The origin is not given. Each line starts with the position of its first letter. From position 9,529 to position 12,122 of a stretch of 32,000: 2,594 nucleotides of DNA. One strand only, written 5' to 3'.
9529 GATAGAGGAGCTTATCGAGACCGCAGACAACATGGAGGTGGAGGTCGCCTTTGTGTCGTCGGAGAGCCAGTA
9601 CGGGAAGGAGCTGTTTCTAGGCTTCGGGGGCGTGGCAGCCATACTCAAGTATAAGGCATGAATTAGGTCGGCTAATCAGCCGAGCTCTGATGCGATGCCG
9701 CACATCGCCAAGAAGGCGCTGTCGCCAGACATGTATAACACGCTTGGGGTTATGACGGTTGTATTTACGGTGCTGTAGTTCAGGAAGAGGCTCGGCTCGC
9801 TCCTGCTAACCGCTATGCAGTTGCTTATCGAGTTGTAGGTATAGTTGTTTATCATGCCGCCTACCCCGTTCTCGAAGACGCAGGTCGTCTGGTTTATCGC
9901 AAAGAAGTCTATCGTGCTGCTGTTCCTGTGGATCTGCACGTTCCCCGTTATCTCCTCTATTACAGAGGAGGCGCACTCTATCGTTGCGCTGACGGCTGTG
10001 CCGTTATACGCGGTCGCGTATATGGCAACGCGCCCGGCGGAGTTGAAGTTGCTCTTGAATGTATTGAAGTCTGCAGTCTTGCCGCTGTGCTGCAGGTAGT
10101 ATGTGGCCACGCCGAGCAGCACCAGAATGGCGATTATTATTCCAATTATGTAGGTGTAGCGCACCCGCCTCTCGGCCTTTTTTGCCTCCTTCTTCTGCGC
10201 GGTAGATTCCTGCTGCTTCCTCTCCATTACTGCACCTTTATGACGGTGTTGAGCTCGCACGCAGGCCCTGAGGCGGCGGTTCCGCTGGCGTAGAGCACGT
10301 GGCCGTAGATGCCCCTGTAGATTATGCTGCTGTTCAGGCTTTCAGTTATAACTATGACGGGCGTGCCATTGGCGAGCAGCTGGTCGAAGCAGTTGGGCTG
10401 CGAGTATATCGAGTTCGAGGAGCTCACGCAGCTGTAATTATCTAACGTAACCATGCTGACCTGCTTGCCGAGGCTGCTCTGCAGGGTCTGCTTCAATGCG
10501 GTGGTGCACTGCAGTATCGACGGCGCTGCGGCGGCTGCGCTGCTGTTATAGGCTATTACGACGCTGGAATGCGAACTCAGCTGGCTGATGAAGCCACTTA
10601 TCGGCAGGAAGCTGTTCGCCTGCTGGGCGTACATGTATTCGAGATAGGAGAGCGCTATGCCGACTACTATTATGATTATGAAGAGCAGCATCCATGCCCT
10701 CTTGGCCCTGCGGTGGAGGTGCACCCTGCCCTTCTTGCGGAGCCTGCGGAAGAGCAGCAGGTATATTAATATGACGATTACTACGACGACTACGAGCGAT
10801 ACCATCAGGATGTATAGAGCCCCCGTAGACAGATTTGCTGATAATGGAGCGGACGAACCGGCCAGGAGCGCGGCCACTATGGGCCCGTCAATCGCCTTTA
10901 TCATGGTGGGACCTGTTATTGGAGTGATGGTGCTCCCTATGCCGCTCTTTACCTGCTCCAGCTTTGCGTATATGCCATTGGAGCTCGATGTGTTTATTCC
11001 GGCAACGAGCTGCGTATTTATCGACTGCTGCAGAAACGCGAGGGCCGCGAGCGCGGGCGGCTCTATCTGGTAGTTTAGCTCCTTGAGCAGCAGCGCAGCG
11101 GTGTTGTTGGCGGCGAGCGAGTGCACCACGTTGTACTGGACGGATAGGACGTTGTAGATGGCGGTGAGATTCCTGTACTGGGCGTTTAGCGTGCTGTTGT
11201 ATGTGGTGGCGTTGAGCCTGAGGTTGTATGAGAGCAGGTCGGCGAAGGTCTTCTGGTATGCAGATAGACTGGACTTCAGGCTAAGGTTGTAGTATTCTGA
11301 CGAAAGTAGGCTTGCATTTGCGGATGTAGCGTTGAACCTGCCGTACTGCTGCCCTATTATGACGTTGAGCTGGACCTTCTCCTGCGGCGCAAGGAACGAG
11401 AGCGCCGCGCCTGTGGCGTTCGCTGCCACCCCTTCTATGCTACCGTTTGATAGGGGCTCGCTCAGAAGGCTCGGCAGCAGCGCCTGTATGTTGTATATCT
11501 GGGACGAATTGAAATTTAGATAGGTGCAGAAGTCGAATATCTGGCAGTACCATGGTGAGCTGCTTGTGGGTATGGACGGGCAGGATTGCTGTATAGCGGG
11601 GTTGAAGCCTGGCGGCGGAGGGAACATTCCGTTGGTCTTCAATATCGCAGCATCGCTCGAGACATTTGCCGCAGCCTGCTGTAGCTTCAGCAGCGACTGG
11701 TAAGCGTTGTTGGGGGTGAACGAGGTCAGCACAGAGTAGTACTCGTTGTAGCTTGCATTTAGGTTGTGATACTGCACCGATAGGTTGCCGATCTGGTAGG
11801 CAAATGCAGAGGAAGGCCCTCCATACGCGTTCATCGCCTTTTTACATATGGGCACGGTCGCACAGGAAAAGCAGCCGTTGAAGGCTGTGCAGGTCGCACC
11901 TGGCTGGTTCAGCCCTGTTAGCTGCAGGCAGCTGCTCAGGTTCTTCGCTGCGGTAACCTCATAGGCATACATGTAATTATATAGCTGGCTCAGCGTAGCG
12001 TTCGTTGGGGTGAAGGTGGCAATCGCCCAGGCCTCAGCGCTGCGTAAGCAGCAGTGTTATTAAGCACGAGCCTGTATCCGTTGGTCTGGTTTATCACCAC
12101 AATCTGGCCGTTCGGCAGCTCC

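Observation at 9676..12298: Operon directly downstream of the S-layer gene encodes two membrane proteins sharing an unrecognised four-cysteine ectodomain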

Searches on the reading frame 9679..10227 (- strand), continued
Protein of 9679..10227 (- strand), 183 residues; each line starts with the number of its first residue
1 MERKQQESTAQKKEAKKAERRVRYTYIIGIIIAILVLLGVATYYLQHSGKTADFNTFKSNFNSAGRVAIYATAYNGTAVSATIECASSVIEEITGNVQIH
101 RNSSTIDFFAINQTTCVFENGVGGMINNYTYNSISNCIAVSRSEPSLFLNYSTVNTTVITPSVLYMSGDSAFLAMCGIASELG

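Call 52: find_encoding_contigs(protein=P0155, flank=10000, max_places=3)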
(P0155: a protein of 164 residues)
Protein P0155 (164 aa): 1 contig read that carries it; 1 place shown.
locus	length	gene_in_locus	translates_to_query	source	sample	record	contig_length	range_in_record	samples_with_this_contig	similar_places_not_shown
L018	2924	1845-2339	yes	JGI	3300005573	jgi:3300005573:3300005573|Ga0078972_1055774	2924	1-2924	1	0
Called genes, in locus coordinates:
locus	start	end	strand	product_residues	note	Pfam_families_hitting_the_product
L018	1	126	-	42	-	?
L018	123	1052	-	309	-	PF25087:GMPPB_C (faint), PF00132:Hexapep (faint)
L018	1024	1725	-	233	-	PF00266:Aminotran_5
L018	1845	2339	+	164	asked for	-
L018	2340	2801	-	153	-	-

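Call 54: find_encoding_contigs(protein=P0161, flank=10000, max_places=3)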
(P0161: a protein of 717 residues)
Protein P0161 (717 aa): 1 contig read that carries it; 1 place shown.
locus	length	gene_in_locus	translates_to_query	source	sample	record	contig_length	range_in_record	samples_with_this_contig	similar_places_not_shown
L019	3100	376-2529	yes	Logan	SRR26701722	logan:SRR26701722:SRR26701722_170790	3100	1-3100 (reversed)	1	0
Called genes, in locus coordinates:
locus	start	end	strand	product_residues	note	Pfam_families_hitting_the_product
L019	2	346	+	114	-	?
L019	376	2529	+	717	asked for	-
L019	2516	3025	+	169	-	-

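Call 61: search_protein_families(library=pfam, alignment_id=A1, max_evalue=0.05)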
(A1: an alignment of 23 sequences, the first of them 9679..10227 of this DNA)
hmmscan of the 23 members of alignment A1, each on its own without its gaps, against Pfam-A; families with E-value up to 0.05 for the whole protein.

A. member 1, window:9679-10227:- (183 aa): 0 families

B. families by the number of members that match (of 23 scanned): 8 families
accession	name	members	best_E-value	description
PF06024.17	Orf78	2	0.042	Orf78 (ac78)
PF14610.12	Psg1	1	0.011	Ykl077w/Psg1 (Pma1 Stabilization in Golgi)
PF01312.24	Bac_export_2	1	0.013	FlhB HrpN YscU SpaS Family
PF04932.20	Wzy_C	1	0.016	O-Antigen ligase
PF12911.12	OppC_N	1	0.035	N-terminal TM domain of oligopeptide transport permease C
PF08999.15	SP_C-Propep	1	0.036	Surfactant protein C, N terminal propeptide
PF06781.17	CrgA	1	0.043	Cell division protein CrgA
PF05415.18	Peptidase_C36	1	0.044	Beet necrotic yellow vein furovirus-type papain-like endopeptidase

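Call 68: find_encoding_contigs(protein=P0137, flank=8000, max_places=2)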
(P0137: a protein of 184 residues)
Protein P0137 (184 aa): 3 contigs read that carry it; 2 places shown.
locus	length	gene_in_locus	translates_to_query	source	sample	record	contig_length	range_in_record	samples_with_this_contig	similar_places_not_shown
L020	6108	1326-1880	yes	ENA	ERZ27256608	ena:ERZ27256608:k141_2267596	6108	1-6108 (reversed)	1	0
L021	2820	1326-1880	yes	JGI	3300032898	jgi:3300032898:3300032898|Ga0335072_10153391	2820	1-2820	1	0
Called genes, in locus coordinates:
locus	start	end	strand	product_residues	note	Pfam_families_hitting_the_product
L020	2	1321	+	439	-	?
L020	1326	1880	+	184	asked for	-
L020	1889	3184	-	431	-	PF13173:AAA_14, PF13635:DUF4143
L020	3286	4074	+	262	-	PF01863:YgjP-like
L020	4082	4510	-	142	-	PF01850:PIN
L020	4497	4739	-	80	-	-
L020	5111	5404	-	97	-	-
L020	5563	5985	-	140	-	PF01870:Hjc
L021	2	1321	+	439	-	?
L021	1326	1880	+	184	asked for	-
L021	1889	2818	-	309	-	?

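Call 69: find_encoding_contigs(protein=P0130, flank=8000, max_places=2)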
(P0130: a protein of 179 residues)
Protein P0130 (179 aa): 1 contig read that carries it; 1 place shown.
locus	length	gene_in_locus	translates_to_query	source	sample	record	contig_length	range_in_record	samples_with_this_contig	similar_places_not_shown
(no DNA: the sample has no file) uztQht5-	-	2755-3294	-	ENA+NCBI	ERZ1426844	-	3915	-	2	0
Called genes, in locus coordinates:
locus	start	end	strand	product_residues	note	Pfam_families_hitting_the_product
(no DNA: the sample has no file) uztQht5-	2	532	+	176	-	?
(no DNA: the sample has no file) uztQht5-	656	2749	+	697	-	-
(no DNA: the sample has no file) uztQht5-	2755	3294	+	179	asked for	-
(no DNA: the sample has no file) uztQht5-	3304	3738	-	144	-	PF01870:Hjc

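Call 70: find_encoding_contigs(protein=P0144, flank=8000, max_places=2)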
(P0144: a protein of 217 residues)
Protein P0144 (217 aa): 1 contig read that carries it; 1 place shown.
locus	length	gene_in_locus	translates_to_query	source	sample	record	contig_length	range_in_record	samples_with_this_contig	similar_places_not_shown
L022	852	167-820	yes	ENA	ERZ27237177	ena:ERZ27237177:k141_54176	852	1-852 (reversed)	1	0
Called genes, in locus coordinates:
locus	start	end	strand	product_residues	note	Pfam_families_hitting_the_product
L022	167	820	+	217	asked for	-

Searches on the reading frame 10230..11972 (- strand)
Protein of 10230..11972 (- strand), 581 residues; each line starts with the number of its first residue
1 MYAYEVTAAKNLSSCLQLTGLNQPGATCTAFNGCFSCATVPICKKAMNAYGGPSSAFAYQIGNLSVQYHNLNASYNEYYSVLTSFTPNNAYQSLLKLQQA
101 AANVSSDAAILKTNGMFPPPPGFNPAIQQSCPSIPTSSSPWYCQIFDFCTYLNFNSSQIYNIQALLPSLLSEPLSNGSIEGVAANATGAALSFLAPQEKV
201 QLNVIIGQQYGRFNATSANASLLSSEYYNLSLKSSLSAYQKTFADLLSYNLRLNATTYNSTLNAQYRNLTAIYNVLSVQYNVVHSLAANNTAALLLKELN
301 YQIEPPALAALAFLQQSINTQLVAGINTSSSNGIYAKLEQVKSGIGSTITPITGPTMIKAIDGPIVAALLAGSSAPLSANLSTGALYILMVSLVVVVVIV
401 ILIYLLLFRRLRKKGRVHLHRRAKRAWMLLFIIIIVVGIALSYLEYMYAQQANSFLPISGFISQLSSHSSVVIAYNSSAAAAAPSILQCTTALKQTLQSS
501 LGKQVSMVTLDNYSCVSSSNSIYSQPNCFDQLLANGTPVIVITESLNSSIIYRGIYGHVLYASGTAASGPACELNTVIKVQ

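Call 4: search_protein_families(library=pfam, proteins=[window:10230-11972:-], max_evalue=1)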
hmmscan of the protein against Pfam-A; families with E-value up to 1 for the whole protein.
window:10230-11972:- (581 aa): 10 families
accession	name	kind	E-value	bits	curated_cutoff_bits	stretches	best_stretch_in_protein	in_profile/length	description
PF03600.22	CitMHS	-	0.00025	20.7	31.9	1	343-440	130-213/336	Citrate transporter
PF11877.13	DUF3397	-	0.0073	16.9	25.9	1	393-440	59-106/112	Protein of unknown function (DUF3397)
PF12822.12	ECF_trnsprt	-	0.014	15.9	30.7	1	308-456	9-137/169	ECF transporter, substrate-specific component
PF15113.11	TMEM117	-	0.057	12.8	27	1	385-444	63-122/411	TMEM117 protein family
PF04932.20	Wzy_C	-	0.094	12.9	31.7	1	381-446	5-61/149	O-Antigen ligase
PF07895.16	DUF1673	-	0.1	13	30.4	1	374-472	89-170/204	Protein of unknown function (DUF1673)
PF13567.11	DUF4131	-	0.11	12.6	31.6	1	393-450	7-55/165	Domain of unknown function (DUF4131)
PF12575.13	Pox_EPC_I2-L1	-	0.13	13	23.4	0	420-448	41-68/72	Poxvirus entry protein complex L1 and I2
PF05425.18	CopD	-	0.38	11.6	32.1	0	362-438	21-103/105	Copper resistance protein D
PF20990.2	DUF2207_C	-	0.86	9.7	33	1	191-417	67-198/247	Predicted membrane protein (DUF2207) C-terminal domain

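Call 8: find_homologous_proteins(query=window:10230-11972:-, max_evalue=0.001)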
Query window:10230-11972:- (581 aa): 3 proteins with E <= 0.001 among 8000 candidates.
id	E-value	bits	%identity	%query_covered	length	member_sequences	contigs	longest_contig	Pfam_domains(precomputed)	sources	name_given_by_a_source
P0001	1.6e-297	1006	79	100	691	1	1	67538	-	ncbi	-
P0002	8.5e-251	851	67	100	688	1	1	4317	-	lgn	-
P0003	4.8e-51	192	28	100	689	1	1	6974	-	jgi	jgi:hypothetical protein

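Call 13: find_encoding_contigs(protein=P0001, flank=8000, max_places=3)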
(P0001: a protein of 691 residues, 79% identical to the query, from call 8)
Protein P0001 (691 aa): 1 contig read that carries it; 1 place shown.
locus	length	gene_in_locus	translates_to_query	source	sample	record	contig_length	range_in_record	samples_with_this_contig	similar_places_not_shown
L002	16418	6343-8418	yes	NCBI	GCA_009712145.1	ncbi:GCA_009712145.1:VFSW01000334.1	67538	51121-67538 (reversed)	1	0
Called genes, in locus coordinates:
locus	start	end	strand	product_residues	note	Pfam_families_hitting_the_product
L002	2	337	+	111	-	?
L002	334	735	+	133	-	PF01850:PIN (weak), PF13470:PIN_3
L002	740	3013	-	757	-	PF02516:STT3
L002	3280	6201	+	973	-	PF05124:S_layer_C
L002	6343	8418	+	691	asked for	-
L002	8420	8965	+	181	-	-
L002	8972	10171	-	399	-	PF03463:eRF1_1, PF18854:baeRF_family10 (weak), PF03464:eRF1_2, PF18859:acVLRF1, PF03465:eRF1_3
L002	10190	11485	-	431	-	PF02403:Seryl_tRNA_N, PF00587:tRNA-synt_2b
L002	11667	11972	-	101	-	-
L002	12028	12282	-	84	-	-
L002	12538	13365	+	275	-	-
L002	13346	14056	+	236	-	PF00535:Glycos_transf_2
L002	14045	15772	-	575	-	PF13231:PMT_2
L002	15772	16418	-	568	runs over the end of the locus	PF02543:Carbam_trans_N, PF16861:Carbam_trans_C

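Call 40: predict_structure(alignment_id=A4)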
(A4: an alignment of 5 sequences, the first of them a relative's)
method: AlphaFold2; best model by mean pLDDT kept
length: 691 residues; sequences in the alignment: 5
mean_pLDDT: 47.6   pTM: 0.29
mean pLDDT of the five models: 47.6, 46.6, 46.4, 42.6, 40.2
residues with pLDDT >= 90: 0; 70-90: 111; 50-70: 152; < 50: 428
segments of 3 or more residues with pLDDT < 50: 1-26, 100-176, 224-499, 519-530, 554-567, 589-592, 655-666
pLDDT, mean of each block of 10 residues (from residue 1): 42 34 49 81 78 79 74 83 75 62 39 34 31 28 29 34 39 46 60 71 71 62 45 36 41 33 27 27 28 27 30 32 37 40 38 36 34 38 37 35 34 32 36 34 37 28 24 30 33 43 58 58 45 58 62 45 39 71 66 66 81 78 59 54 68 51 49 61 62 36
secondary structure, 60 per line:
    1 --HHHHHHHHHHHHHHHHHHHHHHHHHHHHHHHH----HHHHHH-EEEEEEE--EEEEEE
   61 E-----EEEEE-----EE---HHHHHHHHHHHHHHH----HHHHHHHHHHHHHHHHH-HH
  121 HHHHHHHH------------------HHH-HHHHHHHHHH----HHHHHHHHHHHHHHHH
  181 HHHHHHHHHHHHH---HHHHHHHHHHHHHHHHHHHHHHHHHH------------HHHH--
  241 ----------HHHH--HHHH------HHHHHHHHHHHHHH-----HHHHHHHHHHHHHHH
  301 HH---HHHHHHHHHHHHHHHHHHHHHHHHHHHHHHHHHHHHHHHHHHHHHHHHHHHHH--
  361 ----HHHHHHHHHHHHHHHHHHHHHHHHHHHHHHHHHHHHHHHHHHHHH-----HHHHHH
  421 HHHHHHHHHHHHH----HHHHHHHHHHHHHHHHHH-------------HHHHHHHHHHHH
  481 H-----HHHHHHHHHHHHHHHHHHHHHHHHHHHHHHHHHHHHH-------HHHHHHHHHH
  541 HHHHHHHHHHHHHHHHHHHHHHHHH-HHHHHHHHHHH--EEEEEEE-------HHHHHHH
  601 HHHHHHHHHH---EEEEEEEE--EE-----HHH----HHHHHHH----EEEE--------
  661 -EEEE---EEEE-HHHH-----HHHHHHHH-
elements in order (helices of 4 or more, strands of 3 or more residues): H3-34 H39-44 E46-52 E55-61 E67-71 H82-96 H101-117 H119-128 H151-160 H165-193 H197-222 H235-238 H251-254 H257-260 H267-280 H286-302 H306-358 H365-409 H415-433 H438-455 H469-481 H487-523 H531-565 H567-577 E580-586 H594-610 E614-621 H638-644 E649-652 E662-665 E669-672 H674-677 H683-690

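Call 50: search_protein_families(library=ncbifam, proteins=[P0001], max_evalue=0.1)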
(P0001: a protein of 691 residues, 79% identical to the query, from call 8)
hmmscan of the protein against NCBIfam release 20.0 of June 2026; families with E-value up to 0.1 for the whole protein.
P0001 (691 aa): 2 families
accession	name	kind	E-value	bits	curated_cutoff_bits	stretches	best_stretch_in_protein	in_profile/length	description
NF045844.1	BC85_0335_fam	subfamily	0.00092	18.9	65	1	497-536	2-41/215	BC85_0335 family putative methyltransferase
TIGR03943.1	TIGR03943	equivalog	0.059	12.8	88.8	0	494-549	12-70/221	TIGR03943 family putative permease subunit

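Call 65: fold_search(model_id=the predicted structure, library=pdb)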
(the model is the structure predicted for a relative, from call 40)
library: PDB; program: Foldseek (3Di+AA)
matches with E <= 10: 236; with E <= 0.001: 0
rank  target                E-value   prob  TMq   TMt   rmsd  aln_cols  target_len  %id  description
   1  6xu0_B                3.7e-01  0.82  0.11  0.18   8.4       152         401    9  Archaeoglobus fulgidus Argonaute protein with DNA oligoduplex 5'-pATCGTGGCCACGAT (released 2021-01-27)
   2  4g0h                  3.9e-01  0.18  0.12  0.17  27.6       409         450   13  Crystal structure of the N-terminal domain of Helicobacter pylori CagA protein (released 2012-08-22)
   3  2bgg_A                5.6e-01  0.66  0.08  0.14   6.9        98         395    9  The structure of a Piwi protein from Archaeoglobus fulgidus complexed with a 16nt siRNA duplex. (released 2005-03-31)
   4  2x3v_B                5.8e-01  0.18  0.10  0.21  38.1       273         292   12  Structure of The F-BAR Domain of Mouse Syndapin I (released 2010-04-07)
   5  6t5t_A                7.2e-01  0.38  0.08  0.12   8.0       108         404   10  Crystal structure of Archaeoglobus fulgidus Argonaute protein with cognate DNA oligoduplex 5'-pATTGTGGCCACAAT (released 2020-11-18)
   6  6zmj_A                7.2e-01  0.15  0.10  0.10  20.4       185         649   13  Crystal structure of human GFAT-1 R203H (released 2020-08-05)
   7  6tuo_A                7.5e-01  0.57  0.11  0.18   8.0       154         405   10  Crystal structure of Archaeoglobus fulgidus Argonaute protein with cognate DNA oligoduplex 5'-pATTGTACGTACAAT (released 2021-01-27)
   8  8evv_C                8.8e-01  0.47  0.07  0.14   8.7        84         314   23  Apo form of DdlA from Pseudomonas aeruginosa PAO1 (released 2023-08-30)
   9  8ok9_A                9.2e-01  0.38  0.08  0.12   7.3       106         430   10  Heterodimeric complex of Archaeoglobus fulgidus Argonaute protein Af1318 (AfAgo) with DNA and AfAgo-N protein containi (released 2024-01-24)
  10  6xu0_A                1.0e+00  0.47  0.09  0.14   7.4       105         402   10  Archaeoglobus fulgidus Argonaute protein with DNA oligoduplex 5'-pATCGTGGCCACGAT (released 2021-01-27)
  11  5v56_A                1.0e+00  0.16  0.10  0.11   7.6       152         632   11  2.9A XFEL structure of the multi-domain human smoothened receptor (with E194M mutation) in complex with TC114 (released 2017-05-24)
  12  1w9h                  1.1e+00  0.21  0.08  0.12   8.1       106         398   12  The Structure of a Piwi protein from Archaeoglobus fulgidus. (released 2005-01-13)
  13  4y7k_D                1.1e+00  0.14  0.08  0.19  13.5       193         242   15  Structure of an archaeal mechanosensitive channel in closed state (released 2015-08-26)
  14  5xr8                  1.1e+00  0.07  0.07  0.11  28.6       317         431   11  Crystal structure of the human CB1 in complex with agonist AM841 (released 2017-07-12)
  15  6zmk_A                1.2e+00  0.33  0.11  0.12   7.1       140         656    9  Crystal structure of human GFAT-1 L405R (released 2020-08-05)
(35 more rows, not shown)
